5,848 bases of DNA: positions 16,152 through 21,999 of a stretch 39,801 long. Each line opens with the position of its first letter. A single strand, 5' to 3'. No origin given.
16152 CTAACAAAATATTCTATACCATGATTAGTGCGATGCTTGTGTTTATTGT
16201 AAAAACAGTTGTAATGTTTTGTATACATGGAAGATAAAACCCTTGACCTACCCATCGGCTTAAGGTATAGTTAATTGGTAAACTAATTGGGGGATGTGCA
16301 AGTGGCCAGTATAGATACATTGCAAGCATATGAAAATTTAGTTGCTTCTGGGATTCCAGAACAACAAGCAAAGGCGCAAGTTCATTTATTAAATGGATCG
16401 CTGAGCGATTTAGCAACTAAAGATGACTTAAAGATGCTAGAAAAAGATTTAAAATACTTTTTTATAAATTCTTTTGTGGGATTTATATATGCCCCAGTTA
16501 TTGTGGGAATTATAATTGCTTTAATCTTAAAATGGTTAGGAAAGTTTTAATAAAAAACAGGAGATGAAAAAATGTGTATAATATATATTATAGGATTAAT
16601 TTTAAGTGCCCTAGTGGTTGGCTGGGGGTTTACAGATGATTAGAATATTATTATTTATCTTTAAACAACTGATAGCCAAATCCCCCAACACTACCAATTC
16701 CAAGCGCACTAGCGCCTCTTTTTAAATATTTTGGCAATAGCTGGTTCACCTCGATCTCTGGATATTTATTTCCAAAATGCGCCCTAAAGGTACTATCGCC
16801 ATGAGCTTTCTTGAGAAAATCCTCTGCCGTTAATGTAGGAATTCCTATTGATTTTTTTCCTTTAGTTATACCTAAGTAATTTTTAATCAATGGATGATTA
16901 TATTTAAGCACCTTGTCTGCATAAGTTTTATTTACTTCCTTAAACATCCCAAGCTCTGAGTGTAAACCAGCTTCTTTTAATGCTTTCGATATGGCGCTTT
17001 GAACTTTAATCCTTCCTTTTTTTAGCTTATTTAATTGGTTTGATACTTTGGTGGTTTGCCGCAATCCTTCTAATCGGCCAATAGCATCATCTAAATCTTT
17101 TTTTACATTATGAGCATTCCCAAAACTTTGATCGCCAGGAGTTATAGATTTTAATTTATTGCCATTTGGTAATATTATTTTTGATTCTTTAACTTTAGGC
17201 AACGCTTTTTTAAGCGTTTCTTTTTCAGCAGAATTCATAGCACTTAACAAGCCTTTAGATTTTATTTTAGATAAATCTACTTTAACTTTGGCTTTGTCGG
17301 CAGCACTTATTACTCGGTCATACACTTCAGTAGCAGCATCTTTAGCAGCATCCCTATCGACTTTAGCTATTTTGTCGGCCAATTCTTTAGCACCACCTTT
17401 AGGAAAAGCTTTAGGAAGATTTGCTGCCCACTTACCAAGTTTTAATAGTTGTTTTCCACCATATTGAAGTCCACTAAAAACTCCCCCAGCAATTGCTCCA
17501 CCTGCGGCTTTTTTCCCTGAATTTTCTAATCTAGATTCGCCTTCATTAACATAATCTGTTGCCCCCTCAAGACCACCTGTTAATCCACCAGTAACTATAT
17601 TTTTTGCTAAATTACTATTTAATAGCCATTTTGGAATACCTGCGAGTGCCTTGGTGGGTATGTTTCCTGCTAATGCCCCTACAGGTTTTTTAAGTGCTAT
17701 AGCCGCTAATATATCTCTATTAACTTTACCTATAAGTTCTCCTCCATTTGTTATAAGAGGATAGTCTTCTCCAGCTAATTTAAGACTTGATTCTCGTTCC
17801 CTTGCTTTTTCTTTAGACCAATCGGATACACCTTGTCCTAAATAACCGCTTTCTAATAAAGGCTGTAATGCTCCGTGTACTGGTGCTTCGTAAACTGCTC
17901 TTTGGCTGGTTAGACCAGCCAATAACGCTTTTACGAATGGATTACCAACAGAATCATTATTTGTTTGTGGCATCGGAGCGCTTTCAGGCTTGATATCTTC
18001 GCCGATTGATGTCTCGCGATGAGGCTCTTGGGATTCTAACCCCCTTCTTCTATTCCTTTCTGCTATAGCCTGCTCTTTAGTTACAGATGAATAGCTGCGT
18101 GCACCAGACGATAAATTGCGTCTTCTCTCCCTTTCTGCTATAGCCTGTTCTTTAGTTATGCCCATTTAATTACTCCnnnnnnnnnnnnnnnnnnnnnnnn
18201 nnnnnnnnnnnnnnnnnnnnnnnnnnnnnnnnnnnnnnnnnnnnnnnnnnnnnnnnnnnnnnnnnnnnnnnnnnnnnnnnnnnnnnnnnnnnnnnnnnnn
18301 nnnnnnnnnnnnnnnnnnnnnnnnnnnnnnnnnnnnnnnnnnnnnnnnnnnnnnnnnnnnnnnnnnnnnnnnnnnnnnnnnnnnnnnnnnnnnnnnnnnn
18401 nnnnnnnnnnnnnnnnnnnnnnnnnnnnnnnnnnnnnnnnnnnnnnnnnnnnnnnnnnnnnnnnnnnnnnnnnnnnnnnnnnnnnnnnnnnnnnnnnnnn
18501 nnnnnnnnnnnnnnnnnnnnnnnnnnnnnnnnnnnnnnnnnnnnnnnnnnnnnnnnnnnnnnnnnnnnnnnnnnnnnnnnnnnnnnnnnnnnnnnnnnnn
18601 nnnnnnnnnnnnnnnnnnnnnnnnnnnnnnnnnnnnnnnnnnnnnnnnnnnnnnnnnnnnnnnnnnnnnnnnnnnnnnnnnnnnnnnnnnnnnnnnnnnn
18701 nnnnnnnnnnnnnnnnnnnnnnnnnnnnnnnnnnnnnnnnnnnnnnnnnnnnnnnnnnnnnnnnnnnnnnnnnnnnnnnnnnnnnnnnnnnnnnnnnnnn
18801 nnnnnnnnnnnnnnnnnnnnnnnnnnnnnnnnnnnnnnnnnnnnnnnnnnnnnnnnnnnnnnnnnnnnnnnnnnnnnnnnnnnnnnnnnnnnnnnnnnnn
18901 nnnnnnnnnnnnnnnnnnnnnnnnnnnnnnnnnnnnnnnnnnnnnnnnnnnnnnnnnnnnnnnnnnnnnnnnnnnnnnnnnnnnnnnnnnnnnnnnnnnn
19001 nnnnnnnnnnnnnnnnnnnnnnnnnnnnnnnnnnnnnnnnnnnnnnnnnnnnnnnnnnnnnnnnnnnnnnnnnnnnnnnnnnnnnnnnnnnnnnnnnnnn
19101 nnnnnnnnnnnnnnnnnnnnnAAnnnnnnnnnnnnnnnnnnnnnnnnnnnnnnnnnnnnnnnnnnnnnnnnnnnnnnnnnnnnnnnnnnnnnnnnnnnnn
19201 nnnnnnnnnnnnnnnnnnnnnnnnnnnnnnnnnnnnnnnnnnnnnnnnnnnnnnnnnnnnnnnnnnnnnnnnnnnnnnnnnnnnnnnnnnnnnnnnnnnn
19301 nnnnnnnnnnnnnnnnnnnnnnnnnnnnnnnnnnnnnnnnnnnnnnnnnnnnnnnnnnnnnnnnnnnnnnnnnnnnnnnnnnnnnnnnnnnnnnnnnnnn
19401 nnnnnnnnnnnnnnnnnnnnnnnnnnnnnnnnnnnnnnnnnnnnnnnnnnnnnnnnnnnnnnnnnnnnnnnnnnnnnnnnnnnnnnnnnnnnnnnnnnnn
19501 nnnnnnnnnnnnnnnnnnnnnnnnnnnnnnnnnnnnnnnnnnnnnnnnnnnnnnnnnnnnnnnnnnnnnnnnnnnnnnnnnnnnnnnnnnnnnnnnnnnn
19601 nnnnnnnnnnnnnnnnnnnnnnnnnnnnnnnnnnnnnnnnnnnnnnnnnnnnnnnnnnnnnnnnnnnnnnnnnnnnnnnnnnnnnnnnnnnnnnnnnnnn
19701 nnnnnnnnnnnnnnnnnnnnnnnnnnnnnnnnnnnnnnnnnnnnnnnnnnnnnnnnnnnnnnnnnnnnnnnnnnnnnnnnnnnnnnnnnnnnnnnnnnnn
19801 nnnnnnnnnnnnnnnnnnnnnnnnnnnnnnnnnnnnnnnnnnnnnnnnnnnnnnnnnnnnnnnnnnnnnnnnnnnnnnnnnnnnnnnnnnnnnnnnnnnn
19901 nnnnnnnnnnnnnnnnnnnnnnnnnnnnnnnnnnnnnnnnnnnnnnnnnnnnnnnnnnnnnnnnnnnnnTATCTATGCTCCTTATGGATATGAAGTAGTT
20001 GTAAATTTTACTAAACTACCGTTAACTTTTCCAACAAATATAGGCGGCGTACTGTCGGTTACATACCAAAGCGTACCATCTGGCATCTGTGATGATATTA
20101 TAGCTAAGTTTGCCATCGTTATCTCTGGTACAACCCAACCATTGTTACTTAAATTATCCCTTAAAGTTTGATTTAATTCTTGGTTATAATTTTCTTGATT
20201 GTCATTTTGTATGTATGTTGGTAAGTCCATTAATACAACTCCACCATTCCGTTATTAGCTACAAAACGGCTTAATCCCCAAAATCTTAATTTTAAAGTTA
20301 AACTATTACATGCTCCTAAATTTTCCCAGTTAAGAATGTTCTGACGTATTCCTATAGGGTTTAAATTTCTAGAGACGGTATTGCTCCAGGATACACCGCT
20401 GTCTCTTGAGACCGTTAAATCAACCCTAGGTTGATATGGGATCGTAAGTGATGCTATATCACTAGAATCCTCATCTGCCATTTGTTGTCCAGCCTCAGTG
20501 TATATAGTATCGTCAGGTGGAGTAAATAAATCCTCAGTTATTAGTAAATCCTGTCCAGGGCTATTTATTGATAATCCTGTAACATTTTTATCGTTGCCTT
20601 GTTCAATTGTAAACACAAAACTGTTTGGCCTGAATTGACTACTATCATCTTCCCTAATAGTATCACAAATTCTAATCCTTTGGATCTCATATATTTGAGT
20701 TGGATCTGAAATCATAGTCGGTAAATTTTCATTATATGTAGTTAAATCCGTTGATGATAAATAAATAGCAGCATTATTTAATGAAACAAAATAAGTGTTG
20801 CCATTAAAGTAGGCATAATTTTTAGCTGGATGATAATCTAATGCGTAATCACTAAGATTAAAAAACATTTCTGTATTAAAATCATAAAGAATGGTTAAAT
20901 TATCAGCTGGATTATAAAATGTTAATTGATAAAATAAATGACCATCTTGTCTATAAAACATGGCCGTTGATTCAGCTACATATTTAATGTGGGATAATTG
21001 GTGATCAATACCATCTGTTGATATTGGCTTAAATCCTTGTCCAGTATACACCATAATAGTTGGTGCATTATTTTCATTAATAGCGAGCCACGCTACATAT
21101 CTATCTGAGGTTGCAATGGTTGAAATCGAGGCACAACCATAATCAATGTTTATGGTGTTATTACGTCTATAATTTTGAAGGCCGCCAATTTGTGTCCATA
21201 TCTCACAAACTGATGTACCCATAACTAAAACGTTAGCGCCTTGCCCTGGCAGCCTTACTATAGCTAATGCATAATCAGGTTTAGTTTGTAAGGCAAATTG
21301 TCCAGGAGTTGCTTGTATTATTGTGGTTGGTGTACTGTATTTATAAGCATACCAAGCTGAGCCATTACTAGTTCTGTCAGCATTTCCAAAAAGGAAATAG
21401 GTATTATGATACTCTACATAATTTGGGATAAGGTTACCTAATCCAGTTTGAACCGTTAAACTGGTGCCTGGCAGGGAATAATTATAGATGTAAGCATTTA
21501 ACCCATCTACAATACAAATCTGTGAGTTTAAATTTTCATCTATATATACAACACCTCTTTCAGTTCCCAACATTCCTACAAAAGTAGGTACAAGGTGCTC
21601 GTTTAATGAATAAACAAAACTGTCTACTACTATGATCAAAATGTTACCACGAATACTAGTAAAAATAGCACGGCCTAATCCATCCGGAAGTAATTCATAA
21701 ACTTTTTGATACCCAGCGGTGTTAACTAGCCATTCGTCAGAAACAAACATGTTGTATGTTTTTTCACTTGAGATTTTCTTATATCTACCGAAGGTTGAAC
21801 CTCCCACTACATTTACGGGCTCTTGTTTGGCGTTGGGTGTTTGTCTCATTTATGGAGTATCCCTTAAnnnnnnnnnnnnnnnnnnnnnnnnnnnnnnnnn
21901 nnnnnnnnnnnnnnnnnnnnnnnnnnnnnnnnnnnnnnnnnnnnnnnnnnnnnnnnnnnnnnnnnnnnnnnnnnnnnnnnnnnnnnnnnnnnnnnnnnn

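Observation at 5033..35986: Six scattered paralogues of a small coiled-coil, C-terminally membrane-anchored protein family (DUF1640-like, Bdr-like)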

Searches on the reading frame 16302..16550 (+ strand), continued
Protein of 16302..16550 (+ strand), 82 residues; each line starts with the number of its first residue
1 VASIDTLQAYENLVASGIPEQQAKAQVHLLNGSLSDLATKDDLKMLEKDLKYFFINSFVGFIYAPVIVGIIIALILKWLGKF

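Call 99: search_protein_families(library=ncbifam, alignment_id=A3, max_evalue=0.01)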
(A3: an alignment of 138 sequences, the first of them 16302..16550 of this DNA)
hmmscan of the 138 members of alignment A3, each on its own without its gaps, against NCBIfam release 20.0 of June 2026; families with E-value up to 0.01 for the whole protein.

A. member 1, window:16302-16550:+ (82 aa): 1 family
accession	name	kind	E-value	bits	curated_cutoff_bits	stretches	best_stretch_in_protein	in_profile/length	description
NF033608.1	type_I_tox_Fst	subfamily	9.2e-05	22.2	26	1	62-80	6-24/28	type I toxin-antitoxin system Fst family toxin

B. families by the number of members that match (of 138 scanned): 28 families (the first 25 are shown)
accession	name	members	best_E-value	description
TIGR03545.1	TIGR03545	2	7.1e-05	TIGR03545 family protein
NF033608.1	type_I_tox_Fst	2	9.2e-05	type I toxin-antitoxin system Fst family toxin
NF047515.1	SpiroCoCo_C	2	0.00066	SpiroCoCo family coiled-coil protein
NF037998.2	RND_1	2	0.00078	protein translocase SecDF, variant type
NF040499.1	Bdr_N_group1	2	0.0035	Bdr family repetitive protein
TIGR00373.1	TIGR00373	1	0.00047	transcription factor E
TIGR04211.1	SH3_and_anchor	1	0.00098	TIGR04211 family SH3 domain-containing protein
NF052504.1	sll1863_fam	1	0.0013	sll1863 family stress response protein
NF052612.1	sll0565_fam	1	0.0013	sll0565 family protein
NF033928.1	alph_xenorhab_A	1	0.002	alpha-xenorhabdolysin family binary toxin subunit A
NF047447.1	Lepto_OmpL37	1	0.0025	adhesin OmpL37 family surface protein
NF050013.1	HpsJ_like_A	1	0.0026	HpsJ-like protein, cyanoexosortase A-associated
TIGR04450.1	Gpos_C8_like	1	0.003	putative immunity/bacteriocin fusion bifunctional protein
NF002244.0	PRK01156.1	1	0.0031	DNA double-strand break repair ATPase Rad50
TIGR04523.1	Mplasa_alph_rch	1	0.0035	helix-rich protein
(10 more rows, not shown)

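Call 100: search_protein_families(library=padloc, max_evalue=0.01, proteins=[window:16302-16550:+])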
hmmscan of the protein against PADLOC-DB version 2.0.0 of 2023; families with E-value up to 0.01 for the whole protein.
window:16302-16550:+ (82 aa): 0 families

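Call 104: find_encoding_contigs(protein=P0258, flank=6000, max_places=1)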
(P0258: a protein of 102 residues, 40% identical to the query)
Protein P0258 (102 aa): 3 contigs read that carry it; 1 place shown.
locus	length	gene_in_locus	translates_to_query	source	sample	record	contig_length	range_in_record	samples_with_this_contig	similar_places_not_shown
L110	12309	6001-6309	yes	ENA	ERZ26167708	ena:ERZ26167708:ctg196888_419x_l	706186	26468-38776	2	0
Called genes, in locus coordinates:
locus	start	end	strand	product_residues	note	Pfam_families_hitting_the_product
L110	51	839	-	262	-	PF02578:Cu-oxidase_4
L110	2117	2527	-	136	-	PF01381:HTH_3, PF12844:HTH_19 (weak), PF13560:HTH_31 (weak)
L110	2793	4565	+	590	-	PF05658:YadA_head (faint), PF03895:YadA_anchor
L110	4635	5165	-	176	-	PF03966:Trm112p (faint)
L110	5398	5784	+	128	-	PF07798:CCDC90-like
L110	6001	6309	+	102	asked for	PF07798:CCDC90-like (weak)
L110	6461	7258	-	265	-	PF02592:Vut_1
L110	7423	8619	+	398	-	PF07690:MFS_1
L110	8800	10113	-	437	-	PF02646:RmuC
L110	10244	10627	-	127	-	PF03840:SecG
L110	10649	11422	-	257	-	PF00121:TIM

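Call 105: find_encoding_contigs(protein=P0284, flank=6000, max_places=1)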
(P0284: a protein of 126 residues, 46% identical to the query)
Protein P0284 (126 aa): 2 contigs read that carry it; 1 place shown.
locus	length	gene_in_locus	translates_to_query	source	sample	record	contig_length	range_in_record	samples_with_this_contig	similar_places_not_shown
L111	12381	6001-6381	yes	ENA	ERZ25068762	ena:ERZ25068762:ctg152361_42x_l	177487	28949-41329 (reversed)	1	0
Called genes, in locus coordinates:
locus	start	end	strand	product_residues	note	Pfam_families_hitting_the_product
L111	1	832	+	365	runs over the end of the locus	PF08331:QueG_DUF1730, PF13187:Fer4_9 (faint), PF13484:Fer4_16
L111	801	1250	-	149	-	PF01957:NfeD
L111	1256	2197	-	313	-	PF01145:Band_7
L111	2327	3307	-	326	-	PF01555:N6_N4_Mtase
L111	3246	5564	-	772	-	PF03190:Thioredox_DsbH, PF13098:Thioredoxin_2 (weak), PF13899:Thioredoxin_7 (weak), PF07944:Beta-AFase-like_GH127_cat (faint)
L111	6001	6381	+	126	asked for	PF07798:CCDC90-like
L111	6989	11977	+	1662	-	PF13517:FG-GAP_3 (faint), PF00028:Cadherin (faint), PF16184:Cadherin_3, PF17803:Cadherin_4, PF16184:Cadherin_3, PF01839:FG-GAP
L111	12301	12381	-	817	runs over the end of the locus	PF03176:MMPL, PF02355:SecD_SecF_C (faint), PF03176:MMPL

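Call 106: find_encoding_contigs(protein=P0276, flank=6000, max_places=1)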
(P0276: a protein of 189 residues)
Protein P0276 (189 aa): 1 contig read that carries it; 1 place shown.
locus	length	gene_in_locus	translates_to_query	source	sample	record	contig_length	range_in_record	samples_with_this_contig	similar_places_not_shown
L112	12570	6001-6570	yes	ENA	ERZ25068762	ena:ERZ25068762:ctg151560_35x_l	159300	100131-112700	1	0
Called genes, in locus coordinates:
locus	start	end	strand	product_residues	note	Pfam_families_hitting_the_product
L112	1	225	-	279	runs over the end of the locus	PF00288:GHMP_kinases_N, PF08544:GHMP_kinases_C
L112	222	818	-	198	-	PF03550:LolB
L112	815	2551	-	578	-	PF21033:RMD1-3 (faint), PF13414:TPR_11 (faint), PF25064:ARM_TT21_5th (faint), PF25062:ARM_TT21_N (weak), PF23914:TPR_CcmH_CycH (weak), PF14559:TPR_19 (weak), PF13432:TPR_16 (weak), PF13424:TPR_12, +17 more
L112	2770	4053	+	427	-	PF05201:GlutR_N, PF01488:Shikimate_DH, PF00745:GlutR_dimer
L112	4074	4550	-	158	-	-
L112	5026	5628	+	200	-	PF07798:CCDC90-like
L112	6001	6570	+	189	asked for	PF07798:CCDC90-like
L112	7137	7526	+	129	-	-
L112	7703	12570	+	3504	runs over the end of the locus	PF13517:FG-GAP_3 (faint), PF16184:Cadherin_3, PF01839:FG-GAP (weak), PF14312:FG-GAP_2 (faint), PF01839:FG-GAP, PF16184:Cadherin_3, PF01839:FG-GAP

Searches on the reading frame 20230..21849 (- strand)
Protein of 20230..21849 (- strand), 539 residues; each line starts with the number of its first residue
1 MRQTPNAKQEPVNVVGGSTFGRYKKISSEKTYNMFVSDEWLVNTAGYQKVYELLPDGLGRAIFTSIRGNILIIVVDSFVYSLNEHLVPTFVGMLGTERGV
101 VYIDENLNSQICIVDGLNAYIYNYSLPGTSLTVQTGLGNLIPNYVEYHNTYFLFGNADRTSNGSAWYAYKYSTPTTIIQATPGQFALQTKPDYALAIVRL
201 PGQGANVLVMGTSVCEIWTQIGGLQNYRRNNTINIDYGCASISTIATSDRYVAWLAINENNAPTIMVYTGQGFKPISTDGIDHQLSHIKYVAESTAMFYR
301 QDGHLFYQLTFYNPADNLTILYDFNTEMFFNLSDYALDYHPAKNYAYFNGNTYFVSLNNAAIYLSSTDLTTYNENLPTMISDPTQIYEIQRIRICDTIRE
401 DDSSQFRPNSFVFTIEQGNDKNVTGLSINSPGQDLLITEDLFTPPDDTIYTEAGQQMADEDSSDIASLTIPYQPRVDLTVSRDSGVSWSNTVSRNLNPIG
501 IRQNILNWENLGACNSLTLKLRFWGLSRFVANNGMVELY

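Call 14: search_protein_families(library=phrogs, max_evalue=0.00001, proteins=[window:20230-21849:-])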
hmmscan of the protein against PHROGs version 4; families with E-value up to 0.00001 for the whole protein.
window:20230-21849:- (539 aa): 1 family
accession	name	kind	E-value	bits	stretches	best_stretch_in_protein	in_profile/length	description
phrog_578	-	connector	3.3e-33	115.9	1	37-365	39-357/486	head closure Hc3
